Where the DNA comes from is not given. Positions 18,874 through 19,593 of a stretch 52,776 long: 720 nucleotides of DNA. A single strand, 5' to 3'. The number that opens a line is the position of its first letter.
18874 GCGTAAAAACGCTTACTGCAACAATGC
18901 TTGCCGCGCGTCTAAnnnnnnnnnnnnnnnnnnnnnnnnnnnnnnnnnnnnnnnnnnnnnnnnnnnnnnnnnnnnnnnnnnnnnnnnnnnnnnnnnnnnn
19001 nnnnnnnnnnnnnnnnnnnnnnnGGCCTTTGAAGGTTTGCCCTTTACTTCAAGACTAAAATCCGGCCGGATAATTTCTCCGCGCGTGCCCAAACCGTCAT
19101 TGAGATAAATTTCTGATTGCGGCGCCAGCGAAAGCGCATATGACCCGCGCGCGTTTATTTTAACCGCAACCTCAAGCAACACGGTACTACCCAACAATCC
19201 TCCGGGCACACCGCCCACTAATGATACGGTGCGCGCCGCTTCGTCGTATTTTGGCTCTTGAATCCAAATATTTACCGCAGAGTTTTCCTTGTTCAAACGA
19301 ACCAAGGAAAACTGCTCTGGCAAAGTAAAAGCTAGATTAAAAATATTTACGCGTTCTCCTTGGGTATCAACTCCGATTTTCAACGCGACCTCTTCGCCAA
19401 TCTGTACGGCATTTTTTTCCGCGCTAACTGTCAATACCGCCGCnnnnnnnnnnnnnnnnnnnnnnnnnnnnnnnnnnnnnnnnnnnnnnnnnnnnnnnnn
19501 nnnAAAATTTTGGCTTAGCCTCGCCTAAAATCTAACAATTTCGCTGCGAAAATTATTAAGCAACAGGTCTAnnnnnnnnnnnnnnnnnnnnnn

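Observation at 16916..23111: A cohesin/cohesin/dockerin trio is embedded in a glycosylation and surface locus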

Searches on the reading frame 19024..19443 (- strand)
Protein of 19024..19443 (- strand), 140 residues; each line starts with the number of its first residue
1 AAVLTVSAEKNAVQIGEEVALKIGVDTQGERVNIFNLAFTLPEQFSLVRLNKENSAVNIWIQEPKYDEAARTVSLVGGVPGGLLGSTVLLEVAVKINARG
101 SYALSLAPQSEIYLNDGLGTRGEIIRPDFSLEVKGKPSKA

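Call 27: find_homologous_proteins(query=A2, max_evalue=0.001)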
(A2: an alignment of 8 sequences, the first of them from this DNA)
Query A2 (8 sequences) (140 aa, profile of the alignment): 61 proteins with E <= 0.001 among 4044 candidates.
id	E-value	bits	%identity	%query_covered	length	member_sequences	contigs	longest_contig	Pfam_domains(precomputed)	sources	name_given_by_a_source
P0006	2.4e-49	185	29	91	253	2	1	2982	PF00963.25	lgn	-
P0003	2.3e-47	178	45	96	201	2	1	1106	-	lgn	-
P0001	3.0e-47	178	100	100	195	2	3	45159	-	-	-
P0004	7.8e-44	167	47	79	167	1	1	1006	-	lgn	-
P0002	7.9e-44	167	98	93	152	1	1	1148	-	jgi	-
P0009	3.8e-40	155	30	93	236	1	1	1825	-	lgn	-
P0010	4.2e-35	138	27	89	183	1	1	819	-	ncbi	-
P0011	8.4e-34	134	29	86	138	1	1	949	-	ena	-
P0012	1.2e-33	134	48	89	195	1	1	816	-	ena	-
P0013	5.9e-33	131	43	96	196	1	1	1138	-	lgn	-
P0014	5.9e-33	131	44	99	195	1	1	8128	-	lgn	-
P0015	1.1e-32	131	30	86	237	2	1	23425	PF00404.25,PF00963.25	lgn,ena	-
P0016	1.6e-31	127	31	86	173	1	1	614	-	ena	-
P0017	8.5e-31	124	27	86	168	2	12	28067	-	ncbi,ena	-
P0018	2.6e-30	123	27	86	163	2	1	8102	-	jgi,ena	-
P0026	3.7e-27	113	32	52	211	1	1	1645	PF00963.25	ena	-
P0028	6.5e-27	112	29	74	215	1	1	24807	PF00963.25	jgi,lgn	jgi:hypothetical protein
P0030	2.7e-26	110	34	76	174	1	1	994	PF00963.25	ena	-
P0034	1.3e-25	108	26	61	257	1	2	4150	PF00963.25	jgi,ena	-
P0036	5.4e-25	106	25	84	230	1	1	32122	PF00404.25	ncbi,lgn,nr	ncbi:MAG: dockerin type I domain-containing protein [bacterium]|nr:dockerin type I domain-containing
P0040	1.5e-23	101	25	75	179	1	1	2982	PF00963.25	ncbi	-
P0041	2.0e-23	101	27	75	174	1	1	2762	PF00963.25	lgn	-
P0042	6.4e-23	99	25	79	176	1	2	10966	PF00963.25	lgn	-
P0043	2.3e-22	97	29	84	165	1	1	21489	PF00963.25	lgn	-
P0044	1.2e-21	95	30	74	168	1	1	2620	PF00963.25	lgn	-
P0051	4.1e-20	90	29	72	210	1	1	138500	-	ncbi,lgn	-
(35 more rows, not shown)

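Call 30: search_protein_representatives(alignment_id=A2)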
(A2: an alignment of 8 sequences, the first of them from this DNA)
Query: 8 sequences, 141 profile positions. Proteins with E-value up to 0.001 (for the whole library): 8444; up to 1e-10: 5956; up to 1e-30: 111. The best 150 are listed.
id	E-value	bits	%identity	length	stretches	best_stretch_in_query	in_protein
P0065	7.0e-64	230.0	-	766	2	3-139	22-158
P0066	8.9e-61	219.9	-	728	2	1-126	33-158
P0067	1.3e-59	216.2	-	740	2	4-135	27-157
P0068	8.4e-59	213.5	-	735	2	2-137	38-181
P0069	1.3e-57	209.6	-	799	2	3-137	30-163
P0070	3.0e-57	208.5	-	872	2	1-140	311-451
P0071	7.5e-57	207.2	-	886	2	1-139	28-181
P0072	1.4e-56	206.3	-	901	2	1-139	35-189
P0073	1.1e-55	203.4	-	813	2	1-136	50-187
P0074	1.8e-53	196.3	-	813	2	1-138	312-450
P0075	2.9e-52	192.4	-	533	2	1-136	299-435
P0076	1.4e-51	190.2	-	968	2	1-132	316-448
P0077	5.2e-51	188.3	-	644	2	4-137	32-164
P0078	3.2e-49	182.5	-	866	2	1-125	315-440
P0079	1.2e-48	180.7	-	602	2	1-137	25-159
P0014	1.9e-33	131.4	-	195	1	2-136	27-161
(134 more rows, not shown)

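Call 34: search_protein_families(library=pfam, alignment_id=A4, max_evalue=0.001)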
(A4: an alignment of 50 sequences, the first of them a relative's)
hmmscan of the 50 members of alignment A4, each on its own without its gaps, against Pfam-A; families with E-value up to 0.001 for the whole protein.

A. member 1, P0065 (766 aa): 0 families

B. families by the number of members that match (of 50 scanned): 19 families
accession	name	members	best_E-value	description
PF00963.24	Cohesin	20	1.4e-82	Cohesin domain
PF19077.6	Big_13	13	3.1e-14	Bacterial Ig-like domain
PF17936.7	Big_6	4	4.9e-06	Bacterial Ig domain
PF05635.17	23S_rRNA_IVP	2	5.8e-37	23S rRNA-intervening sequence protein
PF24893.1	DUF7743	2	1.6e-08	Domain of unknown function (DUF7743)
PF22296.2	bAvd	2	2.7e-08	bAvd-like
PF07495.19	Y_Y_Y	2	3.3e-05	Y_Y_Y domain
PF05048.19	NosD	1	7.1e-44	Periplasmic copper-binding protein (NosD)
PF17957.7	Big_7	1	2.4e-36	Bacterial Ig domain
PF00041.27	fn3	1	4.3e-22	Fibronectin type III domain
PF13229.12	Beta_helix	1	1.1e-19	Right handed beta helix region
PF00404.24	Dockerin_1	1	4.2e-07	Dockerin type I domain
PF25788.1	Ig_Rha78A_N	1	7e-06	Rha78A-like, N-terminal immunoglobulin domain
PF11862.13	DUF3382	1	0.00011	Domain of unknown function (DUF3382)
PF14316.11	DUF4381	1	0.00027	Domain of unknown function (DUF4381)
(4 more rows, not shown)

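Call 39: find_encoding_contigs(protein=P0014, flank=10000, max_places=3)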
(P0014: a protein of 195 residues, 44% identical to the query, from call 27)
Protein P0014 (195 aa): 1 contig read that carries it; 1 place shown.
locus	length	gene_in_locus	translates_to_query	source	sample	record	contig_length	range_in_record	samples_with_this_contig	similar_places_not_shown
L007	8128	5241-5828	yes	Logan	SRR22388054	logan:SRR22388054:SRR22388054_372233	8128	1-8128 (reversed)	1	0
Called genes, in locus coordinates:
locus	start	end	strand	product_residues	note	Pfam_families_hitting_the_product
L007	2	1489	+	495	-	?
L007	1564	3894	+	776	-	PF13176:TPR_7 (faint), PF13428:TPR_14 (faint), PF00515:TPR_1 (faint), PF13181:TPR_8 (faint), PF13432:TPR_16 (weak), PF23914:TPR_CcmH_CycH (weak), PF14559:TPR_19 (weak), PF07719:TPR_2 (weak), +5 more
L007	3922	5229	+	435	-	PF19077:Big_13 (faint)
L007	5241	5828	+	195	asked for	-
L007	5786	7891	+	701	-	PF22904:NOMO1-like_2nd (faint), PF17210:SdrD_B (faint), PF13620:CarboxypepD_reg (weak)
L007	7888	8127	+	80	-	?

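Call 40: find_encoding_contigs(protein=P0017, flank=10000, max_places=3)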
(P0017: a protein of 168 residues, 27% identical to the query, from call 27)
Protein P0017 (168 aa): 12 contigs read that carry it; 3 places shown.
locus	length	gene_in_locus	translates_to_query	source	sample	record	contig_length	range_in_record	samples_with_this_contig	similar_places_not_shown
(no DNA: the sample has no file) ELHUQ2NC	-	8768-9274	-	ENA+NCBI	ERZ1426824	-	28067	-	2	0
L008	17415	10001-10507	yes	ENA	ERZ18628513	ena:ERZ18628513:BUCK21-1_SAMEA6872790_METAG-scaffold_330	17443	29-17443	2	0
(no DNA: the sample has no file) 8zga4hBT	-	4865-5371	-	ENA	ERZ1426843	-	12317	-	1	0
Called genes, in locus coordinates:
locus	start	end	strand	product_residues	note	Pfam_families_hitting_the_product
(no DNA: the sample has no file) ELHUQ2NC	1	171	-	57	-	?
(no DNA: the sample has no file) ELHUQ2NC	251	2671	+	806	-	PF00515:TPR_1 (faint), PF07719:TPR_2 (faint), PF13174:TPR_6 (faint), PF13181:TPR_8 (faint), PF13414:TPR_11 (faint), PF13428:TPR_14 (faint), PF13432:TPR_16 (weak), PF14559:TPR_19 (weak), +1 more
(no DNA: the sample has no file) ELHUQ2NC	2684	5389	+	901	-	-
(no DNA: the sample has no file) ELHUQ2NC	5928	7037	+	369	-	-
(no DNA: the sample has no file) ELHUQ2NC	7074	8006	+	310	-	-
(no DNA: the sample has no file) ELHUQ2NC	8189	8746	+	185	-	-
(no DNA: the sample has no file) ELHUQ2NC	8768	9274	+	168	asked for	-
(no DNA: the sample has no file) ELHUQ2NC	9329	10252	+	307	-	-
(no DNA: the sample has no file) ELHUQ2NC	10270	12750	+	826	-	PF00801:PKD (faint), PF13927:Ig_3 (faint), PF22904:NOMO1-like_2nd (faint), PF23194:NOMO_5th (faint), PF13620:CarboxypepD_reg (weak)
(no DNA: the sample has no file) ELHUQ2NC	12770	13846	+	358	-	PF00989:PAS (faint), PF13426:PAS_9 (faint), PF00512:HisKA, PF02518:HATPase_c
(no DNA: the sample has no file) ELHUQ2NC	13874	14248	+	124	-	PF00072:Response_reg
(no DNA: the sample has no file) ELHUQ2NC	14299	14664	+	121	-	PF00072:Response_reg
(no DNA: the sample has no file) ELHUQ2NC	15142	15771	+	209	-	PF02163:Peptidase_M50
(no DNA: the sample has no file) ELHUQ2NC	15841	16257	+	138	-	PF00164:Ribosom_S12_S23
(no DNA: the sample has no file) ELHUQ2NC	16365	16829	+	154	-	PF00177:Ribosomal_S7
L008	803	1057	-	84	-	-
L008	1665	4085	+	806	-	PF00515:TPR_1 (faint), PF07719:TPR_2 (faint), PF13174:TPR_6 (faint), PF13181:TPR_8 (faint), PF13414:TPR_11 (faint), PF13428:TPR_14 (faint), PF13432:TPR_16 (weak), PF14559:TPR_19 (weak), +1 more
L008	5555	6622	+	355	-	-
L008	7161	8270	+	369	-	-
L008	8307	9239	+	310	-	-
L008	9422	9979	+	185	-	-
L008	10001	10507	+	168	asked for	-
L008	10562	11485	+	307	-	-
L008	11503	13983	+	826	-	PF00801:PKD (faint), PF13927:Ig_3 (faint), PF22904:NOMO1-like_2nd (faint), PF23194:NOMO_5th (faint), PF13620:CarboxypepD_reg (weak)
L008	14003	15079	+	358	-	PF00989:PAS (faint), PF13426:PAS_9 (faint), PF00512:HisKA, PF02518:HATPase_c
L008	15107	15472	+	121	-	PF00072:Response_reg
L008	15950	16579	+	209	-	PF02163:Peptidase_M50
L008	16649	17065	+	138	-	PF00164:Ribosom_S12_S23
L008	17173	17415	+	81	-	?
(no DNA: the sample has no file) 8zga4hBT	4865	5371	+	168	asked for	-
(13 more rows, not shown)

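Call 41: find_encoding_contigs(protein=P0015, flank=10000, max_places=2)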
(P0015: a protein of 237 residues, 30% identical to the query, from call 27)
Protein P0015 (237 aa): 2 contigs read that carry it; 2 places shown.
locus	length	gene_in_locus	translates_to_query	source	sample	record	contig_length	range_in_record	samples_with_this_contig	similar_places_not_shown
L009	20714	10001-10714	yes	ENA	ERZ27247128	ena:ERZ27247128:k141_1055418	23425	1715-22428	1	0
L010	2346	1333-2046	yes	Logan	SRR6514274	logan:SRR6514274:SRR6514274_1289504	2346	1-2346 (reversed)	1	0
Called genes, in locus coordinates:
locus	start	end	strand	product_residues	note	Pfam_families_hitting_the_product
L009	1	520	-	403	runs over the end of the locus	PF28597:T2SSF_N, PF00482:T2SSF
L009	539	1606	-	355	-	PF00437:T2SSE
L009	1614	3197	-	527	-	PF05157:MshEN, PF00437:T2SSE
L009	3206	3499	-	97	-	-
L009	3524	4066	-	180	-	-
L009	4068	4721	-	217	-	-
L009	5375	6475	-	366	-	PF11104:PilM_2, PF25216:Volactin (faint), PF08841:DDR (faint), PF14450:FtsA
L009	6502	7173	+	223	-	PF00156:Pribosyltran (weak)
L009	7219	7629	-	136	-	-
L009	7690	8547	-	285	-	PF21088:MS_channel_1st (weak), PF00924:MS_channel_2nd, PF21082:MS_channel_3rd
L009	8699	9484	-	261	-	PF00413:Peptidase_M10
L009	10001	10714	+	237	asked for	PF00963:Cohesin, PF00404:Dockerin_1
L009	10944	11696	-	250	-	-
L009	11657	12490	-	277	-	PF01180:DHO_dh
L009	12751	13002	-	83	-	PF01541:GIY-YIG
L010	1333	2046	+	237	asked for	PF00963:Cohesin, PF00404:Dockerin_1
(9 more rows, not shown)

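Call 42: find_encoding_contigs(protein=P0036, flank=10000, max_places=2)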
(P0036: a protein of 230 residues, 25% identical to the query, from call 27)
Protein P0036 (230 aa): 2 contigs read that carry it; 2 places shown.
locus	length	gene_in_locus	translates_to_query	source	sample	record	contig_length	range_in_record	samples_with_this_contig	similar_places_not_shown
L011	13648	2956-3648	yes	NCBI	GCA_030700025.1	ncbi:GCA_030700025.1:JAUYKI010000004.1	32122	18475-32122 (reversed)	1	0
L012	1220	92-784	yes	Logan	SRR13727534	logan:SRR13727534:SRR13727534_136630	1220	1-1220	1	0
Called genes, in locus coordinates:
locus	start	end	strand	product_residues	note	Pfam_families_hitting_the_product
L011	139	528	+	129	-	PF18895:T4SS_pilin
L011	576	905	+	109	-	PF18895:T4SS_pilin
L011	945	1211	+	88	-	PF18895:T4SS_pilin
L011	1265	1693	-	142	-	-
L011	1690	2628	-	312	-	PF01145:Band_7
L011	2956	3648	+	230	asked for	PF00404:Dockerin_1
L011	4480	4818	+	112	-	PF12643:MazG-like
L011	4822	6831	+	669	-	PF04851:ResIII (faint), PF01541:GIY-YIG (faint), PF09848:SLFN-g3_helicase, PF00717:Peptidase_S24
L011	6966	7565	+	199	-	PF01936:NYN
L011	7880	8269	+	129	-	-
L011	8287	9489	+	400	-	-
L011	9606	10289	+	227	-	PF05552:MS_channel_1st_1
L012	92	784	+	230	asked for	PF00404:Dockerin_1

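Call 43: find_encoding_contigs(protein=P0051, flank=10000, max_places=2)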
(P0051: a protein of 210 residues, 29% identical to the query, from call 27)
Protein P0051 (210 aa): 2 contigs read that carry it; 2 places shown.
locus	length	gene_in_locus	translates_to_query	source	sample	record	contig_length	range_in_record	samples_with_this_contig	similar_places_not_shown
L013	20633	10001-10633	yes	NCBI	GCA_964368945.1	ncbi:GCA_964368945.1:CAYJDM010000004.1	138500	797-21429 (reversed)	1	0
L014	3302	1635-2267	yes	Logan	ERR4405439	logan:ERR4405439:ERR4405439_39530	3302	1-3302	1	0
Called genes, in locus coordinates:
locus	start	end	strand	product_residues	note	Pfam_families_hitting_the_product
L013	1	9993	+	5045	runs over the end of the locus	-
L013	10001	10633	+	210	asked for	-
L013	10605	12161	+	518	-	-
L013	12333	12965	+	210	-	PF13483:Lactamase_B_3, PF23023:Anti-Pycsar_Apyc1 (faint), PF12706:Lactamase_B_2, PF00753:Lactamase_B (weak)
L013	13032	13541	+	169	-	-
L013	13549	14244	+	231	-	PF01569:PAP2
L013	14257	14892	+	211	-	PF03724:META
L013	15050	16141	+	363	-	PF01261:AP_endonuc_2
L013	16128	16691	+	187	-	PF07237:DUF1428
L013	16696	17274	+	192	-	-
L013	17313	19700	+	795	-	PF00059:Lectin_C, PF13205:Big_5, PF16656:Pur_ac_phosph_N (weak), PF01471:PG_binding_1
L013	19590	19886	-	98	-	-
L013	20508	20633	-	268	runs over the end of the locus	PF01978:TrmB, PF13412:HTH_24 (weak)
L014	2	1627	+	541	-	?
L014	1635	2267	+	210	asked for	-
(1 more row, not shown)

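Call 80: search_protein_families(library=ncbifam, proteins=[L008:7161-8270:+, L008:8307-9239:+, L008:5555-6622:+], max_evalue=0.01)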
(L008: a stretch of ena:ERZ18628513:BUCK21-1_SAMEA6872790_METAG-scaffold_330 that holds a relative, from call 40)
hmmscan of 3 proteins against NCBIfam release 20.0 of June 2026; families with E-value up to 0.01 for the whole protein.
L008:7161-8270:+ (369 aa): 2 families
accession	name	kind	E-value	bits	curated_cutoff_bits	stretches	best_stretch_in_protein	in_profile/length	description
NF058581.1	CPR_Pam_pilin_C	domain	1.7e-36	125.6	55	1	205-369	3-148/148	Pam pilus system pilin subunit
NF058579.1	CPR_pilus_PamT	equivalog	1e-30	106.9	240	1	188-369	74-241/241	CPR-type pilus protein PamT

L008:8307-9239:+ (310 aa): 0 families

L008:5555-6622:+ (355 aa): 2 families
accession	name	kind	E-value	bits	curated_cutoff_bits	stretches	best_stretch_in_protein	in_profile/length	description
NF058581.1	CPR_Pam_pilin_C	domain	4.2e-15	56.1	55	1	224-355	24-148/148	Pam pilus system pilin subunit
NF058579.1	CPR_pilus_PamT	equivalog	7.3e-08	32.1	240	1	224-355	112-241/241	CPR-type pilus protein PamT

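Call 87: search_protein_families(library=pfam, proteins=[L008:8307-9239:+], max_evalue=0.1)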
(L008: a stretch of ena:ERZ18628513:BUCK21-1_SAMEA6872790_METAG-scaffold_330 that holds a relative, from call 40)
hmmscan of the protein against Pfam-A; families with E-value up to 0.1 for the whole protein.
L008:8307-9239:+ (310 aa): 1 family
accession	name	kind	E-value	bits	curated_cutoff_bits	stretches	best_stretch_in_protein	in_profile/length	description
PF10633.15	NPCBM_assoc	-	0.014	16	24.4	1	93-121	41-69/78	NPCBM-associated, NEW3 domain of alpha-galactosidase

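Call 89: search_protein_families(library=pfam, proteins=[L007:1630-3300:+, L008:1665-3400:+], max_evalue=10)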
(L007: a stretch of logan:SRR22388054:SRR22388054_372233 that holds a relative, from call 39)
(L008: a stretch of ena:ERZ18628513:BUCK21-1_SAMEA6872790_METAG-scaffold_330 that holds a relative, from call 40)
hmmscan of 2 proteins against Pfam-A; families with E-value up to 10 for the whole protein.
L007:1630-3300:+ (557 aa): 1 family
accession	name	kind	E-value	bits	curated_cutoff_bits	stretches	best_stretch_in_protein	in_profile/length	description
PF14991.11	MLANA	-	0.33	11.6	27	1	454-526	25-97/117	Protein melan-A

L008:1665-3400:+ (578 aa): 4 families
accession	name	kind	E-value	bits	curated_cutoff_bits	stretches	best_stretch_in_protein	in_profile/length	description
PF13431.12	TPR_17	-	0.027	15.2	24.4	0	542-565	3-26/34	Tetratricopeptide repeat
PF13181.12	TPR_8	-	0.064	13.9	25.7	1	464-496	1-33/34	Tetratricopeptide repeat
PF05554.16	Novirhabdo_Nv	-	0.23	11.7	25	1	311-362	26-78/122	Viral hemorrhagic septicemia virus non-virion protein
PF17591.7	UL41A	-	1.1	9.8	29.7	1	433-469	14-47/78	Herpesvirus UL41A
